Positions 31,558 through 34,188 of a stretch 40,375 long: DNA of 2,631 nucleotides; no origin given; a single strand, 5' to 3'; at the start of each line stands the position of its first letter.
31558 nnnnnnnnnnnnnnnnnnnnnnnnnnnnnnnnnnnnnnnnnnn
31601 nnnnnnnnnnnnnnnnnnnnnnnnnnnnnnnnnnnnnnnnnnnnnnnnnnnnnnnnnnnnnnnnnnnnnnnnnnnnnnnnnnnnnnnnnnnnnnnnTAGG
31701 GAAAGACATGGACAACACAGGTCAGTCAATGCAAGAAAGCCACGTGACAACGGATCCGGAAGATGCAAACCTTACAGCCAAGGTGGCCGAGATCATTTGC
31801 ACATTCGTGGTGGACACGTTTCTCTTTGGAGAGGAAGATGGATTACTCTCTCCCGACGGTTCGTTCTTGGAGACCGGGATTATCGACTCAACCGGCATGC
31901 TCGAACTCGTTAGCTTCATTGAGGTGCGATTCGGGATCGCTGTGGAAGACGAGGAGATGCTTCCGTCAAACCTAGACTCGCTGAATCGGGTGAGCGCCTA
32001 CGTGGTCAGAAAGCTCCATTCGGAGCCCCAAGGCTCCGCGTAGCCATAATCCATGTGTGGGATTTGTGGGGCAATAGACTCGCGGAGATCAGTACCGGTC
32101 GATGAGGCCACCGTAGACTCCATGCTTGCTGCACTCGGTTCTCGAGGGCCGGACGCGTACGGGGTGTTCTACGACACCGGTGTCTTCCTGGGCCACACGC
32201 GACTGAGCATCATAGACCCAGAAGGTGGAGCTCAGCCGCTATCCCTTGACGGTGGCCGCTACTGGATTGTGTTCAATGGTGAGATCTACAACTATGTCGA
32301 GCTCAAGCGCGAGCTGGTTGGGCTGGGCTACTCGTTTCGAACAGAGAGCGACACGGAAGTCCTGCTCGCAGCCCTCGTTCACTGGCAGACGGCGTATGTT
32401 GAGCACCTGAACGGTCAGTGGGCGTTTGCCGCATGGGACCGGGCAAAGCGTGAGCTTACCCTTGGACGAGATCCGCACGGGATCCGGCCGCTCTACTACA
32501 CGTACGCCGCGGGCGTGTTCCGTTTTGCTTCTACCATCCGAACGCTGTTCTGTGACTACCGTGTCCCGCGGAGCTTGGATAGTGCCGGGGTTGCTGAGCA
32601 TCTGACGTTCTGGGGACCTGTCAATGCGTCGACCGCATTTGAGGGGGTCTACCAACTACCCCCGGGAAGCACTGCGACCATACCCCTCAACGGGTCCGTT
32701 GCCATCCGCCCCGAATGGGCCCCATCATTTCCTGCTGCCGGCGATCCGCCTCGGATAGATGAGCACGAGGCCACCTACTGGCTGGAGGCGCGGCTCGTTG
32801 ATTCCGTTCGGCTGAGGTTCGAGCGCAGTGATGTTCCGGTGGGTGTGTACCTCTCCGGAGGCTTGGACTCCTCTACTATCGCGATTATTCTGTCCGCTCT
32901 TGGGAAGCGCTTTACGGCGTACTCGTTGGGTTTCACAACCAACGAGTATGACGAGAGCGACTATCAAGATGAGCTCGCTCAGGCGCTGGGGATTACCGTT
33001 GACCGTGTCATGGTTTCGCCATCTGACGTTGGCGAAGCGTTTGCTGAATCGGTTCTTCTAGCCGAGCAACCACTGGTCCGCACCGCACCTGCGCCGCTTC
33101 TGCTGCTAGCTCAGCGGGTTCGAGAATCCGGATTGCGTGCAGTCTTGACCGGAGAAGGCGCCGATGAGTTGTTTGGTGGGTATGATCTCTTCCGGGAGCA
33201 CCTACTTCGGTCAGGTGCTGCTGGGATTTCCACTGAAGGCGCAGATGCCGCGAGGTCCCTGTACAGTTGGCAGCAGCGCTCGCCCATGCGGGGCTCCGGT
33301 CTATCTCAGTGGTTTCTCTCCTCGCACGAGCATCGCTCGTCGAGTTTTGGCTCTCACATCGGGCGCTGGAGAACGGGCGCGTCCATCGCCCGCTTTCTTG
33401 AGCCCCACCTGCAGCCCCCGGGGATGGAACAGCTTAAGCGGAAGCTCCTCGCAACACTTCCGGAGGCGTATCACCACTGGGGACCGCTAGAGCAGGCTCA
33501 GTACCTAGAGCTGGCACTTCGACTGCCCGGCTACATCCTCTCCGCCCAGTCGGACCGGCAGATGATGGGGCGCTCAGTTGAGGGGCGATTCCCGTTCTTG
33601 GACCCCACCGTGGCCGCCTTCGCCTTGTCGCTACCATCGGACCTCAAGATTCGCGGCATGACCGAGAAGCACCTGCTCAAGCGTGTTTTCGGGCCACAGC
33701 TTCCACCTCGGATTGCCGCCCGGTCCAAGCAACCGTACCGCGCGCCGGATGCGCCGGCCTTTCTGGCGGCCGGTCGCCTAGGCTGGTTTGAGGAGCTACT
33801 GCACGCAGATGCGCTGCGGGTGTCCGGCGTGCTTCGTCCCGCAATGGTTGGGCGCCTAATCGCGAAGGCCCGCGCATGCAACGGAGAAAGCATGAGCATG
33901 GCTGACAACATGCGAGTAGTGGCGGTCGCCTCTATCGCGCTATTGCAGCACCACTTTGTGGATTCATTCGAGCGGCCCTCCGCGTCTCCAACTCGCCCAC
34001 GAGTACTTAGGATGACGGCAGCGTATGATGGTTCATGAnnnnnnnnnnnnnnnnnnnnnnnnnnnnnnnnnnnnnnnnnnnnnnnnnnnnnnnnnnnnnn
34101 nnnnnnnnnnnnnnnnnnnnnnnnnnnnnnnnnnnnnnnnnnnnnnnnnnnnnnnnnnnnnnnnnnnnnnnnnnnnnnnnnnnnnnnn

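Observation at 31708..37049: Self-contained carrier-protein cassette: ACP - AsnB - adenylating ligase - NadE paralogue - dedicated AcpS, all translationally coupled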

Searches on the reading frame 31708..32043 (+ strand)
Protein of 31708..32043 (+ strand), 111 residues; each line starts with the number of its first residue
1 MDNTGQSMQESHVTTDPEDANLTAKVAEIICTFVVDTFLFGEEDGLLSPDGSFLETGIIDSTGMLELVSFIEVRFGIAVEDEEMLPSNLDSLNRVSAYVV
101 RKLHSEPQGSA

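Call 3: search_protein_families(library=pfam, proteins=[window:31708-32043:+], max_evalue=0.01)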
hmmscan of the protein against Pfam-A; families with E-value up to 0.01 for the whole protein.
window:31708-32043:+ (111 aa): 1 family
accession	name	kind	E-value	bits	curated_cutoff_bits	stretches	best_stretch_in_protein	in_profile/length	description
PF00550.31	PP-binding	-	0.00076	20.1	20.8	1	44-99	15-67/67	Phosphopantetheine attachment site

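Call 4: search_protein_families(library=ncbifam, proteins=[window:31708-32043:+], max_evalue=0.01)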
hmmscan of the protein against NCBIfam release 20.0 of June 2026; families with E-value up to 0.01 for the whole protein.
window:31708-32043:+ (111 aa): 10 families
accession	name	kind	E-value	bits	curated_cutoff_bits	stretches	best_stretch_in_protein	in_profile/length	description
NF052616.1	ACP_for_OlsHI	equivalog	1.8e-11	44.2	130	1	27-103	5-81/83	ornithine lipid biosynthesis acyl carrier protein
NF058660.1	cispen_ACP_AmcB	equivalog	6.7e-09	35.8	80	1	47-102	23-78/80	cispentacin biosynthesis acyl carrier protein AmcB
NF002147.0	PRK00982.1-1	equivalog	0.00043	20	84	1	41-100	21-78/83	acyl carrier protein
NF040636.1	AcpM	exception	0.00067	19.6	146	1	41-106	19-81/93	meromycolate extension acyl carrier protein AcpM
NF002148.0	PRK00982.1-2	subfamily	0.00083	19.1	71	1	26-97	5-72/79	acyl carrier protein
NF003464.0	PRK05087.1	equivalog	0.0032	17.5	68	1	48-95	23-70/78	D-alanine--poly(phosphoribitol) ligase subunit DltC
TIGR01688.1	dltC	equivalog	0.0059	16.7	52.35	1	49-80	21-52/73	D-alanine--poly(phosphoribitol) ligase subunit 2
NF005798.0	PRK07639.1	equivalog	0.0077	16.6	100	0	58-96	37-75/91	petrobactin biosynthesis protein AsbD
NF002150.0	PRK00982.1-4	subfamily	0.0087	16.3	66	0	46-102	24-78/80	acyl carrier protein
TIGR00517.1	acyl_carrier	equivalog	0.0093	15.8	70.45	0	47-83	23-59/77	acyl carrier protein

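Call 28: search_solved_structures(query=window:31708-32043:+, max_evalue=1)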
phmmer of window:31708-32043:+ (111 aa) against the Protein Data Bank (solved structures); distinct sequences matched with E-value up to 1: 47.
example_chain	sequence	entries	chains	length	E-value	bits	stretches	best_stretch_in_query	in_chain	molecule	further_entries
2my5_A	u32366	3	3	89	7.2e-11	45.6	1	27-101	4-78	Peptidyl carrier protein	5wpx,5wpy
2my6_A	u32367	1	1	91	1.8e-10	44.4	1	27-101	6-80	Peptidyl carrier protein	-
5jdx_A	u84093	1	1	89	3.5e-06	30.6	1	32-109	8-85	Putative peptidyl carrier protein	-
7thn_E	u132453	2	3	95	4.4e-06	30.2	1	32-109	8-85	Probable acyl carrier protein PigG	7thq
6cxt_A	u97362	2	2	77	0.0002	24.9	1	30-98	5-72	Alpha/beta hydrolase fold protein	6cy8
7bvc_P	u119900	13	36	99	0.00084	22.9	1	38-109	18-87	Meromycolate extension acyl carrier protein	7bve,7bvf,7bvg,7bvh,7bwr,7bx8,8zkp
1klp_A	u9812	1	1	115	0.0012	22.4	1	39-106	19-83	MEROMYCOLATE EXTENSION ACYL CARRIER PROTEIN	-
5gxt_A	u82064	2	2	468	0.0025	21.4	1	30-103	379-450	Maltose-binding periplasmic protein,PigG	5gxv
9rgb_G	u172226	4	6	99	0.0035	21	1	38-109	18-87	Meromycolate extension acyl carrier protein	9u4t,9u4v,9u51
9s2u_I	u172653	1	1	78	0.0055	20.3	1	39-99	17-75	Meromycolate extension acyl carrier protein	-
1dv5_A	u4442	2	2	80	0.0078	19.8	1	38-99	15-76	APO-D-ALANYL CARRIER PROTEIN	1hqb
2qnw_A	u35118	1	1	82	0.008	19.8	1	40-84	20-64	Acyl carrier protein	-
2lol_A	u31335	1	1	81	0.008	19.8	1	25-92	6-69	Acyl carrier protein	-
7b0n_T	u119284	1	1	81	0.016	18.8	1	34-100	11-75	Acyl carrier protein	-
6bug_A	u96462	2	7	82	0.017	18.7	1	35-96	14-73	D-alanyl carrier protein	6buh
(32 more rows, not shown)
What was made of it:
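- The carrier resembles type-II PCPs and DltC (DS(T/M)G motif; calls 4, 28).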

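Call 64: find_related_loci(query=A2, collection=metagenome_contigs, flank=8000)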
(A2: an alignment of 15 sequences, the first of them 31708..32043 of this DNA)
Query A2 (111 aa) in metagenome_contigs; peptide patterns used: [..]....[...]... (x = any residue, [..] = any of these).
600 stretches matched a pattern (row limit reached: there are more); 589 encode a relative of the query (tblastn E <= 1e-3); the best 80 are kept; 80 distinct loci.
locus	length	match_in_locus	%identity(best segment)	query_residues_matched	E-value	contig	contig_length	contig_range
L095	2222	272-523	52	6-102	8e-28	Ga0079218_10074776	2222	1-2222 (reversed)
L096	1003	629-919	50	4-110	5e-28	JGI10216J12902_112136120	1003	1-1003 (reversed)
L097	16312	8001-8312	47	5-110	9e-27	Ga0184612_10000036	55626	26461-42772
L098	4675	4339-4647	47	3-106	8e-27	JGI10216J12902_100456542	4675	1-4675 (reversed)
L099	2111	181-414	63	30-107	1e-26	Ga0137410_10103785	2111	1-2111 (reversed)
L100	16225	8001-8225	59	30-104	2e-26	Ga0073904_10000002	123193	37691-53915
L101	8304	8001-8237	59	30-109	3e-26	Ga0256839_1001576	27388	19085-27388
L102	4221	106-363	57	24-110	4e-26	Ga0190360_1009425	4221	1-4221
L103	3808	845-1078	62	25-103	4e-26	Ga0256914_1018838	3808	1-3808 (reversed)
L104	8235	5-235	56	33-109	4e-26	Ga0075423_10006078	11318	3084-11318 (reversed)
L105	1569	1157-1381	59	30-104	3e-26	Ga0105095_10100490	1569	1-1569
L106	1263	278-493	64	30-102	3e-26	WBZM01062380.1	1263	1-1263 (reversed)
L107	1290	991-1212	55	30-103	3e-26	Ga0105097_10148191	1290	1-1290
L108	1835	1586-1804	59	30-102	5e-26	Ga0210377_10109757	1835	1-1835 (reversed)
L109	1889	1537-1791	56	24-109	1e-25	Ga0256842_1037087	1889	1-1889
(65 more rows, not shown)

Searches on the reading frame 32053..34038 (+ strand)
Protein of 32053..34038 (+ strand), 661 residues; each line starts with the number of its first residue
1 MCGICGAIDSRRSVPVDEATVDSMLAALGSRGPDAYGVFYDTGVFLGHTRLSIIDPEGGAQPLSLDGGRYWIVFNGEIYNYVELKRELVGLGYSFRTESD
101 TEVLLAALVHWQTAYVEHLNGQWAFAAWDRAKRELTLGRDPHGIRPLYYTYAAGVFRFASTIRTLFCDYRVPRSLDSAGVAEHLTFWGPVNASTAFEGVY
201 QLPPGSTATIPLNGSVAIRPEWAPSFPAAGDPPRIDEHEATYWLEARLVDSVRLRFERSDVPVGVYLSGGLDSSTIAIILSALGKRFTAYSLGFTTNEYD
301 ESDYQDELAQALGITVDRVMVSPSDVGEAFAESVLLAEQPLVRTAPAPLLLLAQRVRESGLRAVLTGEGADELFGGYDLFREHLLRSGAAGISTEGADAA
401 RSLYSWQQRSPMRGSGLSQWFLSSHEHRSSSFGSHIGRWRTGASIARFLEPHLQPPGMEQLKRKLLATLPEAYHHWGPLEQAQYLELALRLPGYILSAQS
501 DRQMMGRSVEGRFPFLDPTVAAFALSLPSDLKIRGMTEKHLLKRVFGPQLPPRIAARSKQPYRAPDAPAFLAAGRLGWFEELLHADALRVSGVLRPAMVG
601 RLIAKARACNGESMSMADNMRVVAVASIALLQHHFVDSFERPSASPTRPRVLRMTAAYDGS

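Call 3: search_protein_families(library=pfam, proteins=[window:32053-34038:+], max_evalue=0.01)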
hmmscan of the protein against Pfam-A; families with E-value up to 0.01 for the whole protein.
window:32053-34038:+ (661 aa): 4 families
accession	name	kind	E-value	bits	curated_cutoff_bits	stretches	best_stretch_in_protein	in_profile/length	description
PF00733.27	Asn_synthase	-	1e-73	249.5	21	1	245-622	3-345/354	Asparagine synthase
PF13537.11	GATase_7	-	2.4e-42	144.3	25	1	48-165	1-121/123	Glutamine amidotransferase domain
PF13522.11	GATase_6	-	1.3e-38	132.4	27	1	33-160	1-129/130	Glutamine amidotransferase domain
PF06508.19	QueC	-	0.00013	22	22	1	265-339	4-75/210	Queuosine biosynthesis protein QueC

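Call 4: search_protein_families(library=ncbifam, proteins=[window:32053-34038:+], max_evalue=0.01)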
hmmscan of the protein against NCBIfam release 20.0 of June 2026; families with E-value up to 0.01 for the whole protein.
window:32053-34038:+ (661 aa): 12 families
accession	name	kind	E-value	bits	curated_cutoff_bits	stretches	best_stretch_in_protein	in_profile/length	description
TIGR01536.1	asn_synth_AEB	equivalog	5.8e-128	428.1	267.1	1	2-562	1-517/517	asparagine synthase (glutamine-hydrolyzing)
TIGR03108.1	eps_aminotran_1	hypoth_equivalog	2.4e-96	323.8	816.9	2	1-384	1-381/628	XrtA/PEP-CTERM system amidotransferase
TIGR03104.1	trio_amidotrans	equivalog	8.5e-91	304.9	570.1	2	1-380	1-383/589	N-acetylglutaminylglutamine amidotransferase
NF006949.0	PRK09431.1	equivalog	7.2e-76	255.9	499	3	1-166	1-166/554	asparagine synthase B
NF033535.1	lass_lactam_cya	exception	1.1e-52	179.5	525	2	1-373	1-375/668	lasso peptide isopeptide bond-forming cyclase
NF033561.1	macrolact_Ik_Al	subfamily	8e-22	77.5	300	1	86-559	48-489/561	albusnodin/ikarugamycin family macrolactam cyclase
TIGR01134.1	purF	equivalog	1e-09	38.3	350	1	46-150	68-184/432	amidophosphoribosyltransferase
NF001484.0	PRK00331.1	subfamily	1.8e-08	33.2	381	1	46-115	69-139/601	isomerizing glutamine--fructose-6-phosphate transaminase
TIGR01135.1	glmS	equivalog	2.4e-07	29.6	418.05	1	47-120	69-143/607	glutamine--fructose-6-phosphate transaminase (isomerizing)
TIGR00364.1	TIGR00364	equivalog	0.00015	21.4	150.3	1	265-340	3-75/201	7-cyano-7-deazaguanine synthase QueC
NF010367.0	PRK13795.1-2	equivalog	0.0037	15.8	456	1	245-319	227-301/584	hypothetical protein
NF010587.0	PRK13980.1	equivalog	0.004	16.4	255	1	245-324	15-97/267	NAD+ synthase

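Call 27: search_solved_structures(query=window:32053-34038:+, max_evalue=0.00001)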
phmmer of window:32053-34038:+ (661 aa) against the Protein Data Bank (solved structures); distinct sequences matched with E-value up to 0.00001: 6.
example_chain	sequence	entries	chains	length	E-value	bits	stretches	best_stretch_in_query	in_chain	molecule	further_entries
7ylz_A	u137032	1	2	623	3.7e-47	164.4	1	1-386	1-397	hydroxyamidotransferase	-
1ct9_A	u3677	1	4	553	1.7e-38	135.7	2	27-165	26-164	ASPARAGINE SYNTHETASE B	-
6gq3_A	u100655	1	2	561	8.1e-25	90.6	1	27-152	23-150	Asparagine synthetase [glutamine-hydrolyzing]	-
8sue_A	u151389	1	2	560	1e-24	90.3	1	27-152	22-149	Asparagine synthetase [glutamine-hydrolyzing]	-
9b6c_A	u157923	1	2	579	1.4e-23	86.5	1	27-152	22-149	Asparagine synthetase [glutamine-hydrolyzing]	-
1q15_A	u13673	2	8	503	1.6e-06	30.1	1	262-376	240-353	CarA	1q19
